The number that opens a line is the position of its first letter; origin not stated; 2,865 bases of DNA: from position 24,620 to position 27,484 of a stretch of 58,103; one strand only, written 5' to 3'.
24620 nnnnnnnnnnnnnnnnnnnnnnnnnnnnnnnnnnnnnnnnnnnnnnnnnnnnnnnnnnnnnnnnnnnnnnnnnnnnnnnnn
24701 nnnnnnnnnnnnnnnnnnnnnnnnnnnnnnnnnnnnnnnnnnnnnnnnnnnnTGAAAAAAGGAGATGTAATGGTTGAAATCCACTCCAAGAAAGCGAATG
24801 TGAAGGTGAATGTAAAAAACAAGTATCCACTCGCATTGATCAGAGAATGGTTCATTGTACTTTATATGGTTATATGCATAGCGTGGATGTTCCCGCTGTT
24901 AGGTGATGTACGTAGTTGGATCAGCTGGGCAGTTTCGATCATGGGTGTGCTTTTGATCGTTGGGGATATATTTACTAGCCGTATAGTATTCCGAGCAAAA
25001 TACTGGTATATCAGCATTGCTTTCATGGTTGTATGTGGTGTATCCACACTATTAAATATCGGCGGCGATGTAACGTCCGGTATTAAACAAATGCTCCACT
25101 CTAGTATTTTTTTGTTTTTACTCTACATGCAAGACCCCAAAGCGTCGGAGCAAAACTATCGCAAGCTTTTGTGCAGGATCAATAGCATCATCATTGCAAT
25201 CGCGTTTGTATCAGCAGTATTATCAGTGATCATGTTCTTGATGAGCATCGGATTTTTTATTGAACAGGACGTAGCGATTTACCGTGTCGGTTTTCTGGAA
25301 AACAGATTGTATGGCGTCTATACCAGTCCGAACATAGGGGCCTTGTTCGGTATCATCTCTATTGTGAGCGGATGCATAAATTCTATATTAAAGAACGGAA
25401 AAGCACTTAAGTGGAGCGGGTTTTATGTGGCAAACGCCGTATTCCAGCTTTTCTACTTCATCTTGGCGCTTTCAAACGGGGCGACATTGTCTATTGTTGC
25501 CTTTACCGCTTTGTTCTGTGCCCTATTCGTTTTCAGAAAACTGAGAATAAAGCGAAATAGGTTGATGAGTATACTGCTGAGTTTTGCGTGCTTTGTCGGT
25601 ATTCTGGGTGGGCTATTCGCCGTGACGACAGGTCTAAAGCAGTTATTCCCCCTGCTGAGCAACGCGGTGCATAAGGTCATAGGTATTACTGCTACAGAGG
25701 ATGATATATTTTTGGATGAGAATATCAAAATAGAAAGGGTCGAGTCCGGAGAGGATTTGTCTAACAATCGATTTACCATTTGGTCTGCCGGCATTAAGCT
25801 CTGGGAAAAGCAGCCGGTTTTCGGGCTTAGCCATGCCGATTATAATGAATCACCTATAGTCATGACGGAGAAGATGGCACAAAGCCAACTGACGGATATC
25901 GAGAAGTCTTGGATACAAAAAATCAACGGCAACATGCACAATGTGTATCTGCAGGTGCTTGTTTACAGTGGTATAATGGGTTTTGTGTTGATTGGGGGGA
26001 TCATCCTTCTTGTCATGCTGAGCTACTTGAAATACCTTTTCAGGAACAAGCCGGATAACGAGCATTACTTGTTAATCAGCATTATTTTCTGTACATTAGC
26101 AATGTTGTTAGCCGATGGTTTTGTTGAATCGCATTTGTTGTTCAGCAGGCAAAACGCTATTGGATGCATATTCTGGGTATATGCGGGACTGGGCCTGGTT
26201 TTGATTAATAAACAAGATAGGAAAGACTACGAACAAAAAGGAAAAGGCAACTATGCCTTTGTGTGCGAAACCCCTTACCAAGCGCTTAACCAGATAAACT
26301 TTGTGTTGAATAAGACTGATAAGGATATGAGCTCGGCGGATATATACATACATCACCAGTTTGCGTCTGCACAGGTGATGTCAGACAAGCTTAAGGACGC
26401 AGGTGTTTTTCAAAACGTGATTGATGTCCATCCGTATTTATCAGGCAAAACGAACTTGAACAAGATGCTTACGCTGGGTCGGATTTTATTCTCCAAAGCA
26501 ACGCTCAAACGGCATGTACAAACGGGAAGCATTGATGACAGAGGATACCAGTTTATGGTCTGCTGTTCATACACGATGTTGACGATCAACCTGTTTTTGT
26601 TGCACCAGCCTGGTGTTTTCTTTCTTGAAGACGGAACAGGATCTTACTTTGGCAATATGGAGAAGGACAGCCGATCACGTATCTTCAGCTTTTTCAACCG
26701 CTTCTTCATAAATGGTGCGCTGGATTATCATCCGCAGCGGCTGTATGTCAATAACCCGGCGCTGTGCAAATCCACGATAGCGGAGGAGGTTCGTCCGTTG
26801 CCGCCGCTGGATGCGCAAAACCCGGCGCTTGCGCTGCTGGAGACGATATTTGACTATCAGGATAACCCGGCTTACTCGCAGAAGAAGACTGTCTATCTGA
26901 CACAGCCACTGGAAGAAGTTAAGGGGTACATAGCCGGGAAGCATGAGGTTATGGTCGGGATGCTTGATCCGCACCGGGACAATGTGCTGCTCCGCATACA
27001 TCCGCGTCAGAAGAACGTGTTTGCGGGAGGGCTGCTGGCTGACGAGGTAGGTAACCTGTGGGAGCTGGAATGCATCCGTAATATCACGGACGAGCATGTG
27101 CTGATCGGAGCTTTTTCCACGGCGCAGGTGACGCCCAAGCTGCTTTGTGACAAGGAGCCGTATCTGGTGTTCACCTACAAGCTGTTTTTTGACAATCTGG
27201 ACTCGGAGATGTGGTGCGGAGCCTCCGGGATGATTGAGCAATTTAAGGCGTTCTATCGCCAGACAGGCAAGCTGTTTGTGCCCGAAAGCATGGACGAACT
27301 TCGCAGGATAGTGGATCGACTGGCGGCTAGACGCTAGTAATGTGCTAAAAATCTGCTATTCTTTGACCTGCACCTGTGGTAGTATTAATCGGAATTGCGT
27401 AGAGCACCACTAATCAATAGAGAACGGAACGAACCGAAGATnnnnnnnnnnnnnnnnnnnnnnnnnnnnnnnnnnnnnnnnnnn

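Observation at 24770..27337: Wzy-type polymerase domain fused to a GT52 (sialyltransferase-family)-like domain, next to a complete nonulosonate pathway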

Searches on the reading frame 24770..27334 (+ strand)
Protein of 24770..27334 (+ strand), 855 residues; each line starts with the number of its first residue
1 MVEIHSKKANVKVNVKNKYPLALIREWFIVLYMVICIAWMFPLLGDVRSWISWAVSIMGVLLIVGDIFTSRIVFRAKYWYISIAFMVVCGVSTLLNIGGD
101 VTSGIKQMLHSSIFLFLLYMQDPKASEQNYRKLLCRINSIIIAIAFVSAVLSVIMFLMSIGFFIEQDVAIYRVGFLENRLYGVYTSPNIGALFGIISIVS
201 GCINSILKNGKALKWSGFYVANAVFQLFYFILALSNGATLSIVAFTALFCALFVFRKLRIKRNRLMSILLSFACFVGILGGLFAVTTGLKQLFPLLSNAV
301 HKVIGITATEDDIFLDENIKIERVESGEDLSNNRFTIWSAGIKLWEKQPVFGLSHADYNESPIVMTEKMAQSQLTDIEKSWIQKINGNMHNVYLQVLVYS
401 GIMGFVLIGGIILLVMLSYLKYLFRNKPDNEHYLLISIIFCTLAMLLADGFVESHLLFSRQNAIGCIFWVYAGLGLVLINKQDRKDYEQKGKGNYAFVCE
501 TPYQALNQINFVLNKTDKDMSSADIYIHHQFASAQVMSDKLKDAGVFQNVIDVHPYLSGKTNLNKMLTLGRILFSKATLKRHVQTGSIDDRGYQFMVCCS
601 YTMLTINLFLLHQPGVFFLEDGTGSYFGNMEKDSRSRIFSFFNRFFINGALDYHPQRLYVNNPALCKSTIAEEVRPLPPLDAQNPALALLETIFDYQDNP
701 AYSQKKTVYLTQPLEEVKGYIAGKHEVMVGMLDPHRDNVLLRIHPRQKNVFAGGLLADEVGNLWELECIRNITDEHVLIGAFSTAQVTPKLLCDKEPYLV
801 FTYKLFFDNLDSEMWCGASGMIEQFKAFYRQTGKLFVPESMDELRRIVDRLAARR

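Call 3: search_protein_families(library=pfam, proteins=[window:24770-27334:+], max_evalue=1)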
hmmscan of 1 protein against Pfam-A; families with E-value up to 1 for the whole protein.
window:24770-27334:+ (855 aa): 1 family
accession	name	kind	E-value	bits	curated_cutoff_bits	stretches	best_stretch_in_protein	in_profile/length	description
PF04932.20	Wzy_C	-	9.9e-17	61.5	31.7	1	223-408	3-148/149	O-Antigen ligase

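Call 4: search_protein_families(library=ncbifam, proteins=[window:24770-27334:+], max_evalue=1)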
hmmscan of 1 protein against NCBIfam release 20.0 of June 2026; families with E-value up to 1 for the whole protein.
window:24770-27334:+ (855 aa): 0 families

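Call 12: find_encoding_contigs(protein=window:24770-27334:+, flank=3000, max_places=5)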
Protein window:24770-27334:+ (855 aa): 5 contigs read that carry it; 1 place shown.
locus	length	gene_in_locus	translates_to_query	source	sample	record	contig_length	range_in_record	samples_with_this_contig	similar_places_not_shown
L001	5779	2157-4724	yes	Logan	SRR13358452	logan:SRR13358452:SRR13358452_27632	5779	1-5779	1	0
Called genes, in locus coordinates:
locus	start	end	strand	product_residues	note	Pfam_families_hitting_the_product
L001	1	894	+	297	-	?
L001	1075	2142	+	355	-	PF00535:Glycos_transf_2, PF10111:Glyco_tranf_2_2, PF13641:Glyco_tranf_2_3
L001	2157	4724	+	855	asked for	PF04932:Wzy_C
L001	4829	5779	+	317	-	?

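Call 23: find_homologous_proteins(query=window:24770-27334:+, max_evalue=0.001)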
Query window:24770-27334:+ (855 aa): 5 proteins with E <= 0.001 among 8000 candidates.
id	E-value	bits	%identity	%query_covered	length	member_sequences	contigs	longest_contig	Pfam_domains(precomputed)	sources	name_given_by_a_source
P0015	0.0e+0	1947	100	100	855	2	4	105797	PF04932.21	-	-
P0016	0.0e+0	1080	55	97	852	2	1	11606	PF04932.21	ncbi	-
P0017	2.6e-159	550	35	96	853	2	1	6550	PF04932.21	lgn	-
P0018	1.7e-145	504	34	96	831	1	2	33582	PF04932.21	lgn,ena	-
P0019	2.3e-23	100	25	49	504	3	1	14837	PF04932.21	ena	-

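Call 24: list_cluster_members(proteins=[P0015, P0016, P0005, P0018])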
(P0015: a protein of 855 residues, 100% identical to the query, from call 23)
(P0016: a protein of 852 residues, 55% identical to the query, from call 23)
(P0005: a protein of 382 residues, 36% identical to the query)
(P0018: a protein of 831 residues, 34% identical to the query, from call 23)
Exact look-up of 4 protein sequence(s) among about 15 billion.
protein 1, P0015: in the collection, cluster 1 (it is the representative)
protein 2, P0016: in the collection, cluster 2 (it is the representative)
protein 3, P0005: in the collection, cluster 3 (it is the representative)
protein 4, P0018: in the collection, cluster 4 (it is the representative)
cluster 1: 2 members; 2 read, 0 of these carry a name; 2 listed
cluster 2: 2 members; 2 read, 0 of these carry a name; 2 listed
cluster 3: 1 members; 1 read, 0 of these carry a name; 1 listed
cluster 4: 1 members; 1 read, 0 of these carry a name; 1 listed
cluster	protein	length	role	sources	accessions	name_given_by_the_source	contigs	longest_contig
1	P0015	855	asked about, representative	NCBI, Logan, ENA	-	-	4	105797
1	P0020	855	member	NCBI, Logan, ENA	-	-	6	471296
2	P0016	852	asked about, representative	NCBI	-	-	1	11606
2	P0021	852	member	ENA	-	-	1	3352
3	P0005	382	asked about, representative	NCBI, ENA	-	-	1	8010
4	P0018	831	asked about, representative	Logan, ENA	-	-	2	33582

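Call 25: find_encoding_contigs(protein=P0016, flank=10000, max_places=2)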
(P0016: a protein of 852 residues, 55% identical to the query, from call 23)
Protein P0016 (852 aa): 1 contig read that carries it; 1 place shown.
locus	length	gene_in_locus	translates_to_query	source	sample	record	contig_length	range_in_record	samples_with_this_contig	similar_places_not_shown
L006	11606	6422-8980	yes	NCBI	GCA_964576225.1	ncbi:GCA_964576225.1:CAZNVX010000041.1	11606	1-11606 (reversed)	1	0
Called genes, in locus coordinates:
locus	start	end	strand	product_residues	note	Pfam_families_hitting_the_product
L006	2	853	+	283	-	?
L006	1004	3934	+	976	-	PF00041:fn3 (faint), PF16655:PhoD_N (faint), PF21910:GH85_C (faint), PF25832:Fn3_SaeA_2nd (faint)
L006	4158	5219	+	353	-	PF00535:Glycos_transf_2, PF10111:Glyco_tranf_2_2, PF13641:Glyco_tranf_2_3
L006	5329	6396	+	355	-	PF00535:Glycos_transf_2, PF10111:Glyco_tranf_2_2, PF13641:Glyco_tranf_2_3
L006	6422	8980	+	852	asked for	PF04932:Wzy_C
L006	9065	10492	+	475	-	PF01943:Polysacc_synt, PF13440:Polysacc_synt_3 (weak)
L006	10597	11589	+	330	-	PF00106:adh_short (weak), PF01073:3Beta_HSD, PF01370:Epimerase, PF02719:Polysacc_synt_2, PF04321:RmlD_sub_bind, PF05368:NmrA (weak), PF13460:NAD_binding_10, PF16363:GDP_Man_Dehyd, +1 more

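Call 26: find_encoding_contigs(protein=P0018, flank=10000, max_places=2)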
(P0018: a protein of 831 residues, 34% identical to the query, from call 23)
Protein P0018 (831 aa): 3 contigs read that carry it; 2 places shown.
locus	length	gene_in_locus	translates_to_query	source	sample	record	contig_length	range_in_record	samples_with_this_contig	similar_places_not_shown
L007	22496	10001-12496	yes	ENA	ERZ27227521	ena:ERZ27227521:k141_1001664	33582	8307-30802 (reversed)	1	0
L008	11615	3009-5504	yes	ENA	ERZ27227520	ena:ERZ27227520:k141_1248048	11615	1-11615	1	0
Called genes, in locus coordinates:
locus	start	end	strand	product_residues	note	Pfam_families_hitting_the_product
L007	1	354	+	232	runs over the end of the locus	PF02397:Bac_transf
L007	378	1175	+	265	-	PF01656:CbiA, PF10609:ParA, PF13614:AAA_31 (weak)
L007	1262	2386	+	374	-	PF01408:GFO_IDH_MocA, PF22725:GFO_IDH_MocA_C3, PF02894:GFO_IDH_MocA_C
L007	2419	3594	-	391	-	PF01743:PolyA_pol, PF12627:PolyA_pol_RNAbd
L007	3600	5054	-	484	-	PF17767:NAPRTase_N, PF04095:NAPRTase (weak), PF17956:NAPRTase_C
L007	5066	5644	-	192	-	PF14277:DUF4364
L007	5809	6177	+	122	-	PF02452:PemK_toxin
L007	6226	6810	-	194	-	PF01726:LexA_DNA_bind, PF12802:MarR_2 (weak), PF00717:Peptidase_S24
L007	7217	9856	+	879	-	PF00133:tRNA-synt_1, PF01406:tRNA-synt_1e (faint), PF09334:tRNA-synt_1g, PF13603:tRNA-synt_1_2, PF09334:tRNA-synt_1g, PF08264:Anticodon_1, PF10458:Val_tRNA-synt_C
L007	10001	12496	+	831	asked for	PF04932:Wzy_C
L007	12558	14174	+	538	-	PF00009:GTP_EFTU, PF01926:MMR_HSR1 (faint), PF22042:EF-G_D2, PF03144:GTP_EFTU_D2, PF16658:RF3_C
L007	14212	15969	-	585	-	PF09852:DUF2079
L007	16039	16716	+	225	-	PF09560:Spore_YunB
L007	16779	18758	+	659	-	PF22745:Nlig-Ia, PF01653:DNA_ligase_aden, PF03120:OB_DNA_ligase, PF03119:DNA_ligase_ZBD, PF14520:HHH_5 (weak), PF12826:HHH_2, PF00533:BRCT, PF12738:PTCB-BRCT (weak), +1 more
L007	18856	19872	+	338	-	PF19568:Spore_III_AA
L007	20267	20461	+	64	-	PF06686:SpoIIIAC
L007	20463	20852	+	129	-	PF06686:SpoIIIAC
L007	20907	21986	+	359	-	PF09546:Spore_III_AE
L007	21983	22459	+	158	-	-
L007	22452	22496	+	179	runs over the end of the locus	-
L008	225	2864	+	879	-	PF00133:tRNA-synt_1, PF01406:tRNA-synt_1e (faint), PF09334:tRNA-synt_1g, PF13603:tRNA-synt_1_2, PF09334:tRNA-synt_1g, PF08264:Anticodon_1, PF10458:Val_tRNA-synt_C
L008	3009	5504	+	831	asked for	PF04932:Wzy_C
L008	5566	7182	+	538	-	PF00009:GTP_EFTU, PF01926:MMR_HSR1 (faint), PF22042:EF-G_D2, PF03144:GTP_EFTU_D2, PF16658:RF3_C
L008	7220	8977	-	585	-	PF09852:DUF2079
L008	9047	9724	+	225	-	PF09560:Spore_YunB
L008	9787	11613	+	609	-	?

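Call 31: find_related_loci(query=window:24770-27334:+, collection=genome_contigs, flank=10000)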
Query window:24770-27334:+ (855 aa) in genome_contigs; peptide patterns used: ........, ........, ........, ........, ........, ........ (x = any residue, [..] = any of these).
148 stretches matched a pattern, but none encodes a relative of the query by tblastn (E <= 1e-3).

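Call 33: find_related_loci(query=A2, collection=genome_contigs, flank=10000)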
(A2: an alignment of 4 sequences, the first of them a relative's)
Query A2 (855 aa) in genome_contigs; peptide patterns used: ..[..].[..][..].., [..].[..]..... (x = any residue, [..] = any of these).
95 stretches matched a pattern; 21 encode a relative of the query (tblastn E <= 1e-3); 20 distinct loci.
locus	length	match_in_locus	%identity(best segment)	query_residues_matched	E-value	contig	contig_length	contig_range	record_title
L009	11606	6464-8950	55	24-855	0e+0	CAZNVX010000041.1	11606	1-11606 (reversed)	MAG TPA_asm: uncultured Christensenellaceae bacterium isolate SRP241326_co1_47 genome assembly, contig: NODE_7497_length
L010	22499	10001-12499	43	25-851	0e+0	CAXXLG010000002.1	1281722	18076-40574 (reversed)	MAG: Christensenellaceae bacterium isolate f66689b3-5376-4084-bd6a-22509cc8097c genome assembly, contig: contig_2, whole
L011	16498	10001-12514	36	23-855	5e-173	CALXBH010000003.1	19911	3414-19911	MAG: uncultured Clostridia bacterium isolate E0_RP0__bin102 genome assembly, contig: E0_RP0__k127_1535799, whole genome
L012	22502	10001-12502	36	31-851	2e-153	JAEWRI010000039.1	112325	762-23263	MAG: Bacillota bacterium isolate OH_SBrB_52 k127_595618, whole genome shotgun sequence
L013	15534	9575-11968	31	48-854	3e-111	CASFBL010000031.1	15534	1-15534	uncultured Eubacteriales bacterium isolate B51_L2_308308_idba_bin.62 genome assembly, contig: B51_L2_308308_idba_bin.62.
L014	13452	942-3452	37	23-855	6e-178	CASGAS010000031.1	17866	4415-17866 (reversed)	uncultured Eubacteriales bacterium isolate T12_L3_320320_idba_bin.72 genome assembly, contig: T12_L3_320320_idba_bin.72.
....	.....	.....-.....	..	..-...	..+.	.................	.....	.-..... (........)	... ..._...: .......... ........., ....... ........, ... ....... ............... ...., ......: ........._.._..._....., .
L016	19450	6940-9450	37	23-855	5e-173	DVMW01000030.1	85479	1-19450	MAG TPA_asm: Candidatus Fimenecus excrementigallinarum isolate ChiGjej1B1-19959 ChiGjej1B1M5__C319312_L85479_SRR6323428,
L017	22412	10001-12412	29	57-850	2e-94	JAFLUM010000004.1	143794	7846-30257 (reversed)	MAG: Oscillospiraceae bacterium isolate HAN079 Seq4, whole genome shotgun sequence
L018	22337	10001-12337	29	53-851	9e-102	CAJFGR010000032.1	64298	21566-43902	uncultured Ruminococcus sp. isolate Chicken_15_mag_173 genome assembly, contig: MAGpy_11413_15_idba_bin_173_fascaffold_2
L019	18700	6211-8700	34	7-848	6e-142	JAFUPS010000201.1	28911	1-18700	MAG: Clostridia bacterium isolate RGIG4713 Roe_deer_Rectum.Co__c2288489, whole genome shotgun sequence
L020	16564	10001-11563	33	310-855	2e-83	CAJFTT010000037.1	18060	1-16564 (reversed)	Candidatus Tabaqchalia intestinavium isolate Coassembly_mag_113 genome assembly, contig: MAGpy_11413_min2k_bin_113_fak87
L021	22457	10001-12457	35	25-852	6e-141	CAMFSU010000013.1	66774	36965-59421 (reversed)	MAG: uncultured Clostridia bacterium isolate SRR12203191_bin.7_metaWRAP_v1.3_MAG genome assembly, contig: ERZ10551834.12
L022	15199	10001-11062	37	491-849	8e-70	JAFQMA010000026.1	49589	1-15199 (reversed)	MAG: Clostridia bacterium isolate RGIG1942 Goat_Cecum.Co__c1212366, whole genome shotgun sequence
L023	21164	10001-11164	32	469-855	6e-62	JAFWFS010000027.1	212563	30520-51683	MAG: Erysipelotrichaceae bacterium isolate RGIG5698 Sheep_Duodenum.Co__c1067528, whole genome shotgun sequence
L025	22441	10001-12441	33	480-848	9e-55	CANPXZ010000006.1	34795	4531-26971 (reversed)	MAG: uncultured Oscillospiraceae bacterium isolate Lapin-005__bin25 genome assembly, contig: Lapin-005__NODE_1587_length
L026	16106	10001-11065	33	496-851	2e-51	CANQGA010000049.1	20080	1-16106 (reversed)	MAG: uncultured Lachnospiraceae bacterium isolate Lapin-007__bin11 genome assembly, contig: Lapin-007__NODE_909_length_2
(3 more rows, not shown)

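Call 51: search_protein_families(library=pfam, proteins=[L022:8913-9992:+, L020:8810-11566:+, L025:10022-11164:+, L025:11224-12474:+, L026:5259-6404:+], max_evalue=0.01)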
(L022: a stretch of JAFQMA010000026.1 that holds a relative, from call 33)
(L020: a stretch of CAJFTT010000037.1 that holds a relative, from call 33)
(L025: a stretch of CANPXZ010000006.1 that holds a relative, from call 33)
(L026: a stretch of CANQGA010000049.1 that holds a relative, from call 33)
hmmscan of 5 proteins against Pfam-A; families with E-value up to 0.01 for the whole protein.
L022:8913-9992:+ (360 aa): 1 family
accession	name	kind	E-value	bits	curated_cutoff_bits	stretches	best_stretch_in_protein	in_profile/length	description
PF14897.12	EpsG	-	1.8e-17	63.9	30.1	1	88-356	51-314/326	EpsG family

L020:8810-11566:+ (919 aa): 1 family
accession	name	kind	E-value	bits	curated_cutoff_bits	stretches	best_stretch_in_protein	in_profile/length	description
PF04932.20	Wzy_C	-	7.1e-17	62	31.7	1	297-484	18-149/149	O-Antigen ligase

L025:10022-11164:+ (381 aa): 1 family
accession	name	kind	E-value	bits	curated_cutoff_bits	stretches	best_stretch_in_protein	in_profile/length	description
PF07388.17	A-2_8-polyST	-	0.00019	21.5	23.3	1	8-262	3-258/316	Alpha-2,8-polysialyltransferase (POLYST)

L025:11224-12474:+ (417 aa): 0 families

L026:5259-6404:+ (382 aa): 1 family
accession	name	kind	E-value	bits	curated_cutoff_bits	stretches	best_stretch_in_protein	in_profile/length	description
PF14897.12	EpsG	-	1.1e-40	140.2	30.1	1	48-376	3-324/326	EpsG family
